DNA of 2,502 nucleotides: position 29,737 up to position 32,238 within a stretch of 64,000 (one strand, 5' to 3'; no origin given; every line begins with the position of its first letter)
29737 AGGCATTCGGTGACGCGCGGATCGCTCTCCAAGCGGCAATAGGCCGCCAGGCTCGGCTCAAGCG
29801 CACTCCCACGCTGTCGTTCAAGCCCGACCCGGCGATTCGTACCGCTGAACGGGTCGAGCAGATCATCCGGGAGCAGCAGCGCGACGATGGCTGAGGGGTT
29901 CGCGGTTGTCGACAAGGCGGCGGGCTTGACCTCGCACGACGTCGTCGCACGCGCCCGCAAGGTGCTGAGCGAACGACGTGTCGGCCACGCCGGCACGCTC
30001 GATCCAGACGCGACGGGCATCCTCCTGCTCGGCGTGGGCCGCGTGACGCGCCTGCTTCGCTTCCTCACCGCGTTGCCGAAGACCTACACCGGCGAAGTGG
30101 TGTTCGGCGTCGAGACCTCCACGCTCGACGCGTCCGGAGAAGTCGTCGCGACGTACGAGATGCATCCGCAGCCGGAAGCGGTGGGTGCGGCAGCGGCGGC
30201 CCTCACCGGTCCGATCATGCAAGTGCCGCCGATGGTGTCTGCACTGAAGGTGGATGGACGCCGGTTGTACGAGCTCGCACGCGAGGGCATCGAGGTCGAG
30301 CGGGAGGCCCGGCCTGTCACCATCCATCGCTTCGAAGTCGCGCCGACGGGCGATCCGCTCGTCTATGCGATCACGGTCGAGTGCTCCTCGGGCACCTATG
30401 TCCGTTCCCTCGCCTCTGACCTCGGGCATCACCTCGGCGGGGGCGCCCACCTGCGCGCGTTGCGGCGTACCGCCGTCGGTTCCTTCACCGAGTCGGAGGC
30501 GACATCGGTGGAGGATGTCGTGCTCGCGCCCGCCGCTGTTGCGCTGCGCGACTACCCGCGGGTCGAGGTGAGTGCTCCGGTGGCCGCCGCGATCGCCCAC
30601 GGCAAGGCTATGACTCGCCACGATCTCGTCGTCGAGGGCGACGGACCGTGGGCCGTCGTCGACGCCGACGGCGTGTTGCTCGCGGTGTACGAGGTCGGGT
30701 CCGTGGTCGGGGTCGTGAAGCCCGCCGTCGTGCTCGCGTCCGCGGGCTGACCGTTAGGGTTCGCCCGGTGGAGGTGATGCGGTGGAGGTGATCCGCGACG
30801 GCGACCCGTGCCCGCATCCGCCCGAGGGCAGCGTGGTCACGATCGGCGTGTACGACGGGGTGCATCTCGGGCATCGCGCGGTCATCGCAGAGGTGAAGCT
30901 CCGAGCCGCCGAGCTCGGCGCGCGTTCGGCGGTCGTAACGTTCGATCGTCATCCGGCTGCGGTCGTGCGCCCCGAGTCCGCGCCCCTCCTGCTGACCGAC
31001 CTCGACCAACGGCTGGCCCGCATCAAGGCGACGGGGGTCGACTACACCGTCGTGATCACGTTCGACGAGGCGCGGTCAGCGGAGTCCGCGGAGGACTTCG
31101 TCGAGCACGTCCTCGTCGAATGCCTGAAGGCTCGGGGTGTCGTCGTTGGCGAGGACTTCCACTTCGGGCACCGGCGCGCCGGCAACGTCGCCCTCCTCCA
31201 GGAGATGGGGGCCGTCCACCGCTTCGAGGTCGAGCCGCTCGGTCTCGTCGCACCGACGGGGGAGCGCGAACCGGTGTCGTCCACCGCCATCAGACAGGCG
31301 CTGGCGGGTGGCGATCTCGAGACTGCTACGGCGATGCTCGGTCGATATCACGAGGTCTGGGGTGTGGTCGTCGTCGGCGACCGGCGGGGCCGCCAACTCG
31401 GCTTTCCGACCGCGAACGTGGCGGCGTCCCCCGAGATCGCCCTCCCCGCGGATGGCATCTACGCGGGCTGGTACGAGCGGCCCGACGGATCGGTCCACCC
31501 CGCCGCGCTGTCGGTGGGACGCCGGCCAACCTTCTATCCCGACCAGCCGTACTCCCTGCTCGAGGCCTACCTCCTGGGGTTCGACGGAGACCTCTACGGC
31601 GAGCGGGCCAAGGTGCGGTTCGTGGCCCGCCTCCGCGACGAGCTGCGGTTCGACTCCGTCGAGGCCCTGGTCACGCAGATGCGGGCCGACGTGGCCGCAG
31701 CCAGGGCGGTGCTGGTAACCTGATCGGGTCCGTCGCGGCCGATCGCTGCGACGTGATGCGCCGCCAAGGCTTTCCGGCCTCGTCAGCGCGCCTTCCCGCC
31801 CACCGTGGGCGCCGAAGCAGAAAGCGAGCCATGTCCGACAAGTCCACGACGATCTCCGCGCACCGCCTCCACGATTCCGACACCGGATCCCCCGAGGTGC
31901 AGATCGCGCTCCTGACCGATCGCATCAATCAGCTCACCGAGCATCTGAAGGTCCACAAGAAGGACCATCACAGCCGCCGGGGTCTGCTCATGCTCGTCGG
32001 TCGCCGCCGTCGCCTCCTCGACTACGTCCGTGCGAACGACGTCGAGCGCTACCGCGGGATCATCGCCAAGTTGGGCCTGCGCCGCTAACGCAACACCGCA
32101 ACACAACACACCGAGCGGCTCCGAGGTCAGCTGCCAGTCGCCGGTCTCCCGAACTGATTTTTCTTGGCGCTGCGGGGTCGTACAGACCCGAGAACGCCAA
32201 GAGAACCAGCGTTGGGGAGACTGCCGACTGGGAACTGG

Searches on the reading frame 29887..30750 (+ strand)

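Call 56: search_protein_families(library=pfam, proteins=[window:29887-30750:+])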
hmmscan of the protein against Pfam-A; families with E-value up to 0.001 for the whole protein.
window:29887-30750:+ (287 aa): 3 families
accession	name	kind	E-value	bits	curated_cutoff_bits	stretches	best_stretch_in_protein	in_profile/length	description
PF01509.24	TruB_N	-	1.7e-49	168.5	27.3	1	24-172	1-149/149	TruB family pseudouridylate synthase (N terminal domain)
PF16198.10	TruB_C_2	-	1.6e-10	41.4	29.3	1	173-213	1-41/66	tRNA pseudouridylate synthase B C-terminal domain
PF09142.17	TruB_C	-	4e-06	26.9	28.7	1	223-269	1-43/56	tRNA Pseudouridine synthase II, C terminal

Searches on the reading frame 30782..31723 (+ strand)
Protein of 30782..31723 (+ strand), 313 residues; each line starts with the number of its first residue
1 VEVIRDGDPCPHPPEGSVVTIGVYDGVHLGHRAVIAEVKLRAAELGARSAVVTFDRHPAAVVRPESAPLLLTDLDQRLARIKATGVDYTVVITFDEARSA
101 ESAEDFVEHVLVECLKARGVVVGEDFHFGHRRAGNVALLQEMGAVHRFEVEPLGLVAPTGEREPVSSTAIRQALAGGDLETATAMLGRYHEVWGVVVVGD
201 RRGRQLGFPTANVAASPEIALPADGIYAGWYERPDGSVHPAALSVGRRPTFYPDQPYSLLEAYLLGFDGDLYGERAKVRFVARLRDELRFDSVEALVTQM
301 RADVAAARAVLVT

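Call 56: search_protein_families(library=pfam, proteins=[window:30782-31723:+])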
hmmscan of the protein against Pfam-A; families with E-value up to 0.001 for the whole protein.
window:30782-31723:+ (313 aa): 3 families
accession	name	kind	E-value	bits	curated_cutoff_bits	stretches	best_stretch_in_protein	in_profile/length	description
PF06574.18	FAD_syn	-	7.6e-48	162.7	27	1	14-168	5-157/158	FAD synthetase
PF01687.23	Flavokinase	-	4.8e-37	127.4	19.6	1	186-311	1-124/124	Riboflavin kinase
PF01467.32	CTP_transf_like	-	4.1e-05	24.2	21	1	20-172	2-132/133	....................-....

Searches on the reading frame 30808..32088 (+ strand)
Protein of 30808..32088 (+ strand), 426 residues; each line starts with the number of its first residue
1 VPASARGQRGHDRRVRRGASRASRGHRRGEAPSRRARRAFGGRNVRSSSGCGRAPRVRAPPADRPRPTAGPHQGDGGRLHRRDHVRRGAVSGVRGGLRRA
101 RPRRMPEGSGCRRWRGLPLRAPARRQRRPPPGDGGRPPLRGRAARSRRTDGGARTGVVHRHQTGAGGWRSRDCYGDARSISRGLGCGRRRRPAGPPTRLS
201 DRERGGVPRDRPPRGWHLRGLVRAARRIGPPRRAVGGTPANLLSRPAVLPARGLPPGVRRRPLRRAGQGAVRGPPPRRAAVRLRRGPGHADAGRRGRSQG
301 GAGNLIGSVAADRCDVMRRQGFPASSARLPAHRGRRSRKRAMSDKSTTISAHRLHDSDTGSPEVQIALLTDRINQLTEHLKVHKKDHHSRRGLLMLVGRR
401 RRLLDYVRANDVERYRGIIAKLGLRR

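Call 56: search_protein_families(library=pfam, proteins=[window:30808-32088:+])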
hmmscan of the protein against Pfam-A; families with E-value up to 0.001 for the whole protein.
window:30808-32088:+ (426 aa): 1 family
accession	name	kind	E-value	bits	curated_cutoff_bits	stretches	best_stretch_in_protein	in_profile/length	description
PF00312.27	Ribosomal_S15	-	1.3e-35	121.8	31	1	346-425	2-81/81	Ribosomal protein S15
